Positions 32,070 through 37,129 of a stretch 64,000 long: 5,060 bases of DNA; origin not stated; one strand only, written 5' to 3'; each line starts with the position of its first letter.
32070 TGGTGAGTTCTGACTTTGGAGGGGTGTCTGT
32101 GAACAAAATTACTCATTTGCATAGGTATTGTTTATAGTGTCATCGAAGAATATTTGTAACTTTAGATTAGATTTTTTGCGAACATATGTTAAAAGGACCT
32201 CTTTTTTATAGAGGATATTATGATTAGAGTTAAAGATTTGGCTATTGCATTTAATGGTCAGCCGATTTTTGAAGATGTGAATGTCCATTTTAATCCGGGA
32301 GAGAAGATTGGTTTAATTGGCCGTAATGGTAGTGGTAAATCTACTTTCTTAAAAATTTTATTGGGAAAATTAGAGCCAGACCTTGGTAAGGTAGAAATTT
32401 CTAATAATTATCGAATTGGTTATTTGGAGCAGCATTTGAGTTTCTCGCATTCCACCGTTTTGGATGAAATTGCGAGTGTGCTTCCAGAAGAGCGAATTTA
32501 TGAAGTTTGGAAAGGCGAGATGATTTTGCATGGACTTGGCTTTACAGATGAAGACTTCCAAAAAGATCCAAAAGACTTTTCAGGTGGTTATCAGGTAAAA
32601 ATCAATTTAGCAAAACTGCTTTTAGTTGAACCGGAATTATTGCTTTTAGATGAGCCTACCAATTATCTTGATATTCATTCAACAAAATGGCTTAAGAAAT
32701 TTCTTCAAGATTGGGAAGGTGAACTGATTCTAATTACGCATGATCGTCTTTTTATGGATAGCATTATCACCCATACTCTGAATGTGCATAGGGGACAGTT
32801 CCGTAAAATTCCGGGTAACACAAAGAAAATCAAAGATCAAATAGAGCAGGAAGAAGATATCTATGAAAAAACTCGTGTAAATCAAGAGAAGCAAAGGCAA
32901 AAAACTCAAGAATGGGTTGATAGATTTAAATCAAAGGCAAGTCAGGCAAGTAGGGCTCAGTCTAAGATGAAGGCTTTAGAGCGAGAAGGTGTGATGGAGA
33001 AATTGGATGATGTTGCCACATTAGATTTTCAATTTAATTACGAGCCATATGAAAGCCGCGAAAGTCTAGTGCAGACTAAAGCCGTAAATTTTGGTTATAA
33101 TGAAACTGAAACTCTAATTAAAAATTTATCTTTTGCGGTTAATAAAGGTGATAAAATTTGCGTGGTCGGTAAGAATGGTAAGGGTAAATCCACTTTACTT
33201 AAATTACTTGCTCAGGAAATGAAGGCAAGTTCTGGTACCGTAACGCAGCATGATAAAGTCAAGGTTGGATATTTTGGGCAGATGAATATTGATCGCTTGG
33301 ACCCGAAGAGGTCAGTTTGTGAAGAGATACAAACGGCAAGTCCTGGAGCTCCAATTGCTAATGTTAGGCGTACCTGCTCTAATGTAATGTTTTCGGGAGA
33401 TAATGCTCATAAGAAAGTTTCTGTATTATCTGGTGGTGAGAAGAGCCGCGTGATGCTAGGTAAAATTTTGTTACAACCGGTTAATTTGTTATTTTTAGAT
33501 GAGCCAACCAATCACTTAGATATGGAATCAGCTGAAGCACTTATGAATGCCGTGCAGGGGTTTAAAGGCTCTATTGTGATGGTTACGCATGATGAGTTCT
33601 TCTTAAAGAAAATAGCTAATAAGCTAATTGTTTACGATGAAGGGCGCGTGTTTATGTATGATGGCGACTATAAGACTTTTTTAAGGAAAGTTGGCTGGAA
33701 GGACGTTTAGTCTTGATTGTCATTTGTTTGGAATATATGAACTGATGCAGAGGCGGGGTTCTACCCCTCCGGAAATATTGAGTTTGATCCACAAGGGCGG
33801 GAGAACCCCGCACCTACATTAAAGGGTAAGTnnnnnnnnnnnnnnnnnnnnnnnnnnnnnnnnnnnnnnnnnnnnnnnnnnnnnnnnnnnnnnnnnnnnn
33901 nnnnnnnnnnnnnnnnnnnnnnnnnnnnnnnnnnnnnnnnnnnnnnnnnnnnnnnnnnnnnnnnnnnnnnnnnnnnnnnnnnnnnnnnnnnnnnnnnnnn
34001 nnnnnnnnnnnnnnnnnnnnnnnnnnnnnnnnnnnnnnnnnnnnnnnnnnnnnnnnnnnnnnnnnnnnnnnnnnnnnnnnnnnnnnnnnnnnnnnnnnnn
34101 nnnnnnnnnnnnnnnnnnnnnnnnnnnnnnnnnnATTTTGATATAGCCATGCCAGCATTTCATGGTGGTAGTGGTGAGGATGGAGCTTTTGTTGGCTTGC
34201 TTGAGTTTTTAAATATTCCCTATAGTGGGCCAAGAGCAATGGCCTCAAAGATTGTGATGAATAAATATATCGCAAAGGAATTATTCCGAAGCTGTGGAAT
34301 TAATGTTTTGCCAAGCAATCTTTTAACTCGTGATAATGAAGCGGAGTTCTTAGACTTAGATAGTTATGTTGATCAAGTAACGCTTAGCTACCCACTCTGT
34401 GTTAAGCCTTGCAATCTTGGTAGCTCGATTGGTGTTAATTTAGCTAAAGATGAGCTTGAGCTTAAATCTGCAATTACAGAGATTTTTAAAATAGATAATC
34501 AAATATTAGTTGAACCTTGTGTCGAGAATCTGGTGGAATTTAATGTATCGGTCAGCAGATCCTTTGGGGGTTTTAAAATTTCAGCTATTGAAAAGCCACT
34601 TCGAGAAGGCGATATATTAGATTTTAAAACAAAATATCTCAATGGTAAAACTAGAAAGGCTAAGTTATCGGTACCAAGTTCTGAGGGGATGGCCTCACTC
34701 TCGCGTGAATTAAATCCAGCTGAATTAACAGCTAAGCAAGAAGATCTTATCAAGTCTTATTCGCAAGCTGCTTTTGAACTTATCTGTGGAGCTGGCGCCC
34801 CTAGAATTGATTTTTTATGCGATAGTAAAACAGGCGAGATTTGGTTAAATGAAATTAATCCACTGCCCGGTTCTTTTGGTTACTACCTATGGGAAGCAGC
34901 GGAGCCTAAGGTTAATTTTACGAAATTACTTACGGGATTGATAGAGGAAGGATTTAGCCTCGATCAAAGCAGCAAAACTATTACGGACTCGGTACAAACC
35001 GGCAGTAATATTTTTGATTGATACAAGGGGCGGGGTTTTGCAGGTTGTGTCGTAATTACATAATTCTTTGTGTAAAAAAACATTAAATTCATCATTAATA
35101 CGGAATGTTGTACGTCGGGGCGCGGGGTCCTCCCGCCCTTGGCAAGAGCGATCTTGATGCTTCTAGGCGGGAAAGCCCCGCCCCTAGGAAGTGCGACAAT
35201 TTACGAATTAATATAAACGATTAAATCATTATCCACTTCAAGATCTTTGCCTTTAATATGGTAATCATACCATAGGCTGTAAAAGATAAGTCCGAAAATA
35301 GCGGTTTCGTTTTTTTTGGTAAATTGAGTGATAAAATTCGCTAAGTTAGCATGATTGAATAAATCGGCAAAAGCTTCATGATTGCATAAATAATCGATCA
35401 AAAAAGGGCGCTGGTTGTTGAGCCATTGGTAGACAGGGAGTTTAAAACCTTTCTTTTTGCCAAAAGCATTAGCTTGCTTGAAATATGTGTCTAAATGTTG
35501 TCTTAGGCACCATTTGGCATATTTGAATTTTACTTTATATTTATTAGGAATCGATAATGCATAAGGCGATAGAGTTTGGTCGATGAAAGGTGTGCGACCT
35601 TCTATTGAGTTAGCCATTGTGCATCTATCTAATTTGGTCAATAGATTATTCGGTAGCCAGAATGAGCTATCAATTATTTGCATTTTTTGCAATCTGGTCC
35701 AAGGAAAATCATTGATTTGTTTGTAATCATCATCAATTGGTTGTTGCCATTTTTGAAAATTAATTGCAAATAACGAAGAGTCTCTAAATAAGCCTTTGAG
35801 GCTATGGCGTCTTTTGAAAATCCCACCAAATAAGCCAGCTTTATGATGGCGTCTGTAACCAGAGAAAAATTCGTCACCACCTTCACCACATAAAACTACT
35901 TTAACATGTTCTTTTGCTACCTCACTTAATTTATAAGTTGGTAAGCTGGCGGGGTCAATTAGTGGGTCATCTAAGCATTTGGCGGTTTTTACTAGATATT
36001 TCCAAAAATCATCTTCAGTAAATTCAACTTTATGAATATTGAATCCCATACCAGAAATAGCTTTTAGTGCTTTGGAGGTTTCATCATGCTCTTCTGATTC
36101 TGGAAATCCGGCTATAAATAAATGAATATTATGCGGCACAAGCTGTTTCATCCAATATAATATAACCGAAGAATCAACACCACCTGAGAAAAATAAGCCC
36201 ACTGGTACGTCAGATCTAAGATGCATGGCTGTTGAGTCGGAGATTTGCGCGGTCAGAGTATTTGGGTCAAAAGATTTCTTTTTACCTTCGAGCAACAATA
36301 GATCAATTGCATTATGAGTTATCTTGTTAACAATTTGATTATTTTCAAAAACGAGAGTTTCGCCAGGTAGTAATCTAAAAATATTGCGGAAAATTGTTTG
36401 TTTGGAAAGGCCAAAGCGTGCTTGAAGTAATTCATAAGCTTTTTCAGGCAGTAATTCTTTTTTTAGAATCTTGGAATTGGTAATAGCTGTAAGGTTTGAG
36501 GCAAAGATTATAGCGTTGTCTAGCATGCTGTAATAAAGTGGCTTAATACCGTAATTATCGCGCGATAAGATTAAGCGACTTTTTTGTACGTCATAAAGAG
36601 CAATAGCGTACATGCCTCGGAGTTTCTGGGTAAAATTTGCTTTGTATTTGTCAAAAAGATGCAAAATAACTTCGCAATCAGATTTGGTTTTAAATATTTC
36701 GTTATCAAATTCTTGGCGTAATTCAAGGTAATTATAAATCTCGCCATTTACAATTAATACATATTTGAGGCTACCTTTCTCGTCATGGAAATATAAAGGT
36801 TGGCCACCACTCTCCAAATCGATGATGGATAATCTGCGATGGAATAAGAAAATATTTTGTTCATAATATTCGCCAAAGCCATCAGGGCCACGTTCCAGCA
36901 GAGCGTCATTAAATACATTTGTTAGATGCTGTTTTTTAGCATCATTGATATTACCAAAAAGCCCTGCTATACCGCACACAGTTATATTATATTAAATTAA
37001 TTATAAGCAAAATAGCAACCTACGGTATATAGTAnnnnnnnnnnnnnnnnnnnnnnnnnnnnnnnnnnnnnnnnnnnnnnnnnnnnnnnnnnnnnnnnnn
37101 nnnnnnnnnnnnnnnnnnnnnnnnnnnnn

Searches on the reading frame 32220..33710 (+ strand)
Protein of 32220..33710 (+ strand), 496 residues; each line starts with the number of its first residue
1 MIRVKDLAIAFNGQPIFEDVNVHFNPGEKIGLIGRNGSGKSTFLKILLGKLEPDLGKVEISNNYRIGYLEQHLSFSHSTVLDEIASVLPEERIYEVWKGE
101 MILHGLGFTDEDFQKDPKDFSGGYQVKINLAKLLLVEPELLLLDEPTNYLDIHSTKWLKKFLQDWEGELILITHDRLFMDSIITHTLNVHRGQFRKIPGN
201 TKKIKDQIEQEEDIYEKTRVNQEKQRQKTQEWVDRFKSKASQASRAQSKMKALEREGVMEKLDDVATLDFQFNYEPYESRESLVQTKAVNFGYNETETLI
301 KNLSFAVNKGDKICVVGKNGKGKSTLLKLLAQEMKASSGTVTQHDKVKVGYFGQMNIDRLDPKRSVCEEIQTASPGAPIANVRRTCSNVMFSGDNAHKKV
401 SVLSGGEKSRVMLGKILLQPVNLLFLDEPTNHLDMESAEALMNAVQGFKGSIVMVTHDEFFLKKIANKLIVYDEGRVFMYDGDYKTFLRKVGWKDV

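Call 8: search_protein_families(library=pfam, proteins=[window:32220-33710:+], max_evalue=0.001)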
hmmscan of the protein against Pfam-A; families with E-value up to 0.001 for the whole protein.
window:32220-33710:+ (496 aa): 19 families
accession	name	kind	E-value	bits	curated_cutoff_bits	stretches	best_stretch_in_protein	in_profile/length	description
PF00005.33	ABC_tran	-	2e-52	177.9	25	2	18-148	2-137/137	ABC transporter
PF13304.12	AAA_21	-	3.1e-16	60.7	27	1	31-65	3-43/304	AAA domain, putative AbiEii toxin, Type IV TA system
PF12848.13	ABC_tran_Xtn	-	1.7e-15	57.3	25.9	1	188-262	2-76/85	ABC transporter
PF13555.12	AAA_29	-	2.8e-08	33.8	27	0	17-44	12-39/61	P-loop containing region of AAA domain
PF02463.25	SMC_N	-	3.5e-07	30.3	40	0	401-469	135-209/220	RecF/RecN/SMC N terminal domain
PF03193.22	RsgA_GTPase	-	7.9e-07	29.5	30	0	293-345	90-141/174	RsgA GTPase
PF05729.18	NACHT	-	2.6e-06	27.8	26.7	0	313-339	3-29/167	NACHT domain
PF13401.12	AAA_22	-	5e-06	27.3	27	0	313-396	8-65/130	AAA domain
PF00910.28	RNA_helicase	-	2e-05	25.4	21.5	0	313-341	1-29/105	RNA helicase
PF02367.23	TsaE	-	2.2e-05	24.8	26.6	0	294-337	5-48/128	Threonylcarbamoyl adenosine biosynthesis protein TsaE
PF19263.5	DUF5906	-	3.3e-05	24.9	27.6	0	32-62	1-32/114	Family of unknown function (DUF5906)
PF25199.1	nSTAND_NTPase5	-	3.6e-05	24.1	34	0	296-346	25-78/145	Novel STAND NTPase 5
PF00004.35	AAA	-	0.00017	22.5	21.2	0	313-347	1-35/131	ATPase family associated with various cellular activities (AAA)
PF01926.29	MMR_HSR1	-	0.00023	21.7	21.9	0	29-52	1-23/113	50S ribosome-binding GTPase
PF13604.12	AAA_30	-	0.00023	21.4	27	0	312-456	20-123/191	AAA domain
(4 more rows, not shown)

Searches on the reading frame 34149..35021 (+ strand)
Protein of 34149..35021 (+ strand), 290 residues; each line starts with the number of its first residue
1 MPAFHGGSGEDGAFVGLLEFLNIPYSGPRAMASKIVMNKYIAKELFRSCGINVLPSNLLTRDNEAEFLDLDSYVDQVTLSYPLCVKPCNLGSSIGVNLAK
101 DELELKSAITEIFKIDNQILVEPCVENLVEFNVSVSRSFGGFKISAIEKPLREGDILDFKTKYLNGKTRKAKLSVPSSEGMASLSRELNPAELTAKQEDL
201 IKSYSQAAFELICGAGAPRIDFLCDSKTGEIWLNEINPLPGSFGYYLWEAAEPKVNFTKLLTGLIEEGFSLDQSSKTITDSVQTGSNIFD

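Call 8: search_protein_families(library=pfam, proteins=[window:34149-35021:+], max_evalue=0.001)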
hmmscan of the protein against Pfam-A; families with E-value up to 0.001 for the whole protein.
window:34149-35021:+ (290 aa): 3 families
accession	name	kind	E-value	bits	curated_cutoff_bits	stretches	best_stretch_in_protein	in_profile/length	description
PF07478.18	Dala_Dala_lig_C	-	2.6e-33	115.7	24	1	45-266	1-204/204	D-ala D-ala ligase C-terminus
PF01820.27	Dala_Dala_lig_N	-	7.3e-06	26.9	34.6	1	2-28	95-121/121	D-ala D-ala ligase N-terminus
PF02222.28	ATP-grasp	-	3.4e-05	24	27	0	78-141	28-92/179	ATP-grasp domain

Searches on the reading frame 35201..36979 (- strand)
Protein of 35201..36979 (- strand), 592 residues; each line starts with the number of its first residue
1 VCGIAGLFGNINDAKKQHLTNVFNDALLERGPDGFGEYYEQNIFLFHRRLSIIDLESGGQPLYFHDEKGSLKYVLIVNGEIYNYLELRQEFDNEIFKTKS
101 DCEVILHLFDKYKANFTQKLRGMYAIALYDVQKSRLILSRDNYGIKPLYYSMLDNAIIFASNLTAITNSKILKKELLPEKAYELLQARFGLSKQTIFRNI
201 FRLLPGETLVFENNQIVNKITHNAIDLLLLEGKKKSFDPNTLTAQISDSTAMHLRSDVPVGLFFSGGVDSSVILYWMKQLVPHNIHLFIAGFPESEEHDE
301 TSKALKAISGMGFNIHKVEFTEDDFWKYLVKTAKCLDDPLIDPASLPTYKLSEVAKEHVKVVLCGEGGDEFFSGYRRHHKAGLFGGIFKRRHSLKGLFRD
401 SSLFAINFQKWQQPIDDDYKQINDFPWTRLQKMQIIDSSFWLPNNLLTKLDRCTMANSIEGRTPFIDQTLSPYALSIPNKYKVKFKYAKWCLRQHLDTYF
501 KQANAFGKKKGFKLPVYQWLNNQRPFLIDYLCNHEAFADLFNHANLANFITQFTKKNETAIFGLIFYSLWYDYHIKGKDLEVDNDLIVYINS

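Call 7: search_protein_families(library=pfam, proteins=[window:35201-36979:-], max_evalue=0.001)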
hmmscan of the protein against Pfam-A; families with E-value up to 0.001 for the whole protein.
window:35201-36979:- (592 aa): 3 families
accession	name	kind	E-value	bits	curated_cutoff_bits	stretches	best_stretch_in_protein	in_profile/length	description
PF00733.27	Asn_synthase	-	1e-68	233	21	1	243-555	3-333/354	Asparagine synthase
PF13537.11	GATase_7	-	4.5e-38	130.4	25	1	47-167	1-122/123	Glutamine amidotransferase domain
PF13522.11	GATase_6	-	8e-33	113.7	27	1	32-162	1-130/130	Glutamine amidotransferase domain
